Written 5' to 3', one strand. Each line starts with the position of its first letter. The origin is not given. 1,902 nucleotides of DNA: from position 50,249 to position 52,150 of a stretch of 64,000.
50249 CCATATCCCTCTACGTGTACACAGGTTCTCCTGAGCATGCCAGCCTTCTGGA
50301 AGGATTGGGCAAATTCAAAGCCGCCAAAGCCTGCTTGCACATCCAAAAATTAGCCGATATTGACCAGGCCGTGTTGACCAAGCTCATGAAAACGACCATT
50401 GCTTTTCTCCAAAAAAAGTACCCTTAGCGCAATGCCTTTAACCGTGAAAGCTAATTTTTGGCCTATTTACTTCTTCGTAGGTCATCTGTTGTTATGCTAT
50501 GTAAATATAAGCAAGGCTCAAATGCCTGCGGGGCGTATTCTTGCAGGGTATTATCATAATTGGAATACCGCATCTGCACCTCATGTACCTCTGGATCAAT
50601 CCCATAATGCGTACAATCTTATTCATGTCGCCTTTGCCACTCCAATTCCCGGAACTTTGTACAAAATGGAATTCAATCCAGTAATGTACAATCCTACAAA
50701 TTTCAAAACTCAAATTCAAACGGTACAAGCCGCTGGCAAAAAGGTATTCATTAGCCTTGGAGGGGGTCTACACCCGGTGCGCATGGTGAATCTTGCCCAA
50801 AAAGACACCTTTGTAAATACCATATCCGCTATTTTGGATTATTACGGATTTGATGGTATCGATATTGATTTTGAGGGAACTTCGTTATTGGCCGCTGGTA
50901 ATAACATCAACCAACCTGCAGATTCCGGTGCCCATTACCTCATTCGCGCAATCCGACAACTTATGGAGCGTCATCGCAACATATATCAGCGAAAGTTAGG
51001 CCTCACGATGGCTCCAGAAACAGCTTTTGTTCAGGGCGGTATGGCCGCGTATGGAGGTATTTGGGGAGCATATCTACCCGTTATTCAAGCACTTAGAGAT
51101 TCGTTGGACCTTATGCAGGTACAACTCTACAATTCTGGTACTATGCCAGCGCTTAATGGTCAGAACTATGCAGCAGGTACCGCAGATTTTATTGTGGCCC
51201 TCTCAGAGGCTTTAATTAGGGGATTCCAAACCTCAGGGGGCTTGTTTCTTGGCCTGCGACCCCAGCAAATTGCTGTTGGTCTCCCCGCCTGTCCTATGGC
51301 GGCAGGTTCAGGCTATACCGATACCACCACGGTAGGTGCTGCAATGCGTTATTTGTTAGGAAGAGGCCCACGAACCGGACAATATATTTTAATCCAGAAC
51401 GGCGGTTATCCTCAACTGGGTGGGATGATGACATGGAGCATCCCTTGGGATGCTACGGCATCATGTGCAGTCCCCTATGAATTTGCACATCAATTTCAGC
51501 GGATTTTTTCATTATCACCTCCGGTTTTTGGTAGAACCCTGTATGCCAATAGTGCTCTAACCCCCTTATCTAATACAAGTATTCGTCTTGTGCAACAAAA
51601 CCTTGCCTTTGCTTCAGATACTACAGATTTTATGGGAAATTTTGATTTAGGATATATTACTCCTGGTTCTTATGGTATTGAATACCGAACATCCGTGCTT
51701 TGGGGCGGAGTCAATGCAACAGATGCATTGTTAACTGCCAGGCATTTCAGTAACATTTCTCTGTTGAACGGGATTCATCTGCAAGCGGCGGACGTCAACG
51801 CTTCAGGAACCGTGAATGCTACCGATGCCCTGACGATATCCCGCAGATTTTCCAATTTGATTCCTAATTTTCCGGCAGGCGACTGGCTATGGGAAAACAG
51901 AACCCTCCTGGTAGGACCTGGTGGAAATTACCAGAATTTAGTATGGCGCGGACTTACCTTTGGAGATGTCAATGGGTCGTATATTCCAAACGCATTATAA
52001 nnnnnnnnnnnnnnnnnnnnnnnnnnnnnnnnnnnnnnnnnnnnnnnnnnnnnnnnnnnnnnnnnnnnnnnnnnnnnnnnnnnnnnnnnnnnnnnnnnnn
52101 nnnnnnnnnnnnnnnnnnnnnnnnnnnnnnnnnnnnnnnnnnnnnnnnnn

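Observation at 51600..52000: Shared C-terminal module (CarboxypepD_reg-like + degenerate dockerin-like repeats ending GDVNGSY) on three unrelated secreted hydrolases: GH18 copy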

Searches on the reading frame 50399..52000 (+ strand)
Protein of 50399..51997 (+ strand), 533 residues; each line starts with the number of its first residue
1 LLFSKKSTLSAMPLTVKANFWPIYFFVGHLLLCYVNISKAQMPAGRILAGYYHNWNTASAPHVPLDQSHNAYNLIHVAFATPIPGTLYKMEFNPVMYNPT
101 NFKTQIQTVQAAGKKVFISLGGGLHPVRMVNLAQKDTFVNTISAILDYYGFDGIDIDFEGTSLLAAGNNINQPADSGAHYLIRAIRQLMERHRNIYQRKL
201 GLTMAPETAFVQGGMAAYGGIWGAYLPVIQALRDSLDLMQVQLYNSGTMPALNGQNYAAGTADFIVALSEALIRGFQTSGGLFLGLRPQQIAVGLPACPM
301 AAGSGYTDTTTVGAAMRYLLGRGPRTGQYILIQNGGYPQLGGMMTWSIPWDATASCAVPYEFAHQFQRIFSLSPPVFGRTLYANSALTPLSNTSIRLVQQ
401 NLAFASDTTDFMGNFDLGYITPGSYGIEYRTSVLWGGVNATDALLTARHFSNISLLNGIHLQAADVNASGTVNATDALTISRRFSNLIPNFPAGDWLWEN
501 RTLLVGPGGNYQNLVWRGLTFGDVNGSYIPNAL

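Call 4: search_protein_families(library=pfam, proteins=[window:50399-51997:+], max_evalue=1)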
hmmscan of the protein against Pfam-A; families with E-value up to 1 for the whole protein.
window:50399-51997:+ (533 aa): 3 families
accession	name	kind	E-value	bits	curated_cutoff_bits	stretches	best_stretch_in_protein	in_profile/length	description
PF00704.34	Glyco_hydro_18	-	2.5e-12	47.5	29.6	1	48-248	2-185/317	Glycosyl hydrolases family 18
PF00404.24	Dockerin_1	-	2.3e-08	34.6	22.9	1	436-484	8-56/57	Dockerin type I domain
PF16141.11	GH18_BT1044-like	-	0.093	12.4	28.7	1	139-188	137-186/325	Glycoside hydrolase family 18, BT1044-like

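Call 5: search_protein_families(library=ncbifam, proteins=[window:50399-51997:+], max_evalue=1)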
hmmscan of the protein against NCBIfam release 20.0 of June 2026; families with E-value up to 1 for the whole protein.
window:50399-51997:+ (533 aa): 3 families
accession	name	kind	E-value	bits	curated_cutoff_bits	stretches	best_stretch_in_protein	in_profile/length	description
NF045482.1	Endoglyc_H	equivalog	1e-08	34.7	300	1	98-190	65-158/267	endo-beta-N-acetylglucosaminidase H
NF049990.1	CellobisidaseCelK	equivalog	0.0048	15.1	1700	1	419-484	819-882/889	cellulose 1,4-beta-cellobiosidase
NF052619.1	ChiD_Serratia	equivalog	0.0093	15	750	1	131-192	124-186/416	chitinase ChiD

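Call 40: find_encoding_contigs(protein=window:50432-52000:+, flank=2000, max_places=4)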
Protein window:50432-52000:+ (522 aa): 7 contigs read that carry it; 2 places shown.
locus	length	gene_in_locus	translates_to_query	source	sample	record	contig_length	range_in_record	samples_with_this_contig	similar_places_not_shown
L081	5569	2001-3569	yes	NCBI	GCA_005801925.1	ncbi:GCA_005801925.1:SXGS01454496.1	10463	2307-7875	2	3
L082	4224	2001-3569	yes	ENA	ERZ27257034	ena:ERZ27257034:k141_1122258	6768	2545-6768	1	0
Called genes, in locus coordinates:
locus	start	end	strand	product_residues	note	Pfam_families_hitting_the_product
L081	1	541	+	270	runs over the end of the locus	PF00398:RrnaAD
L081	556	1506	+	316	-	PF00389:2-Hacid_dh, PF02826:2-Hacid_dh_C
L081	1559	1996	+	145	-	PF08818:DUF1801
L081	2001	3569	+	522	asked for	PF00704:Glyco_hydro_18, PF00404:Dockerin_1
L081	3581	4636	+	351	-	PF00487:FA_desaturase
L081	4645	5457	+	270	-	PF05050:Methyltransf_21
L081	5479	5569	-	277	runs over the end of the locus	PF00254:FKBP_C (faint)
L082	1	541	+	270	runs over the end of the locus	PF00398:RrnaAD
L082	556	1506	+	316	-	PF00389:2-Hacid_dh, PF02826:2-Hacid_dh_C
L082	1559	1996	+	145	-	PF08818:DUF1801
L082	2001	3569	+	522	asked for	PF00704:Glyco_hydro_18, PF00404:Dockerin_1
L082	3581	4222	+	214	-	?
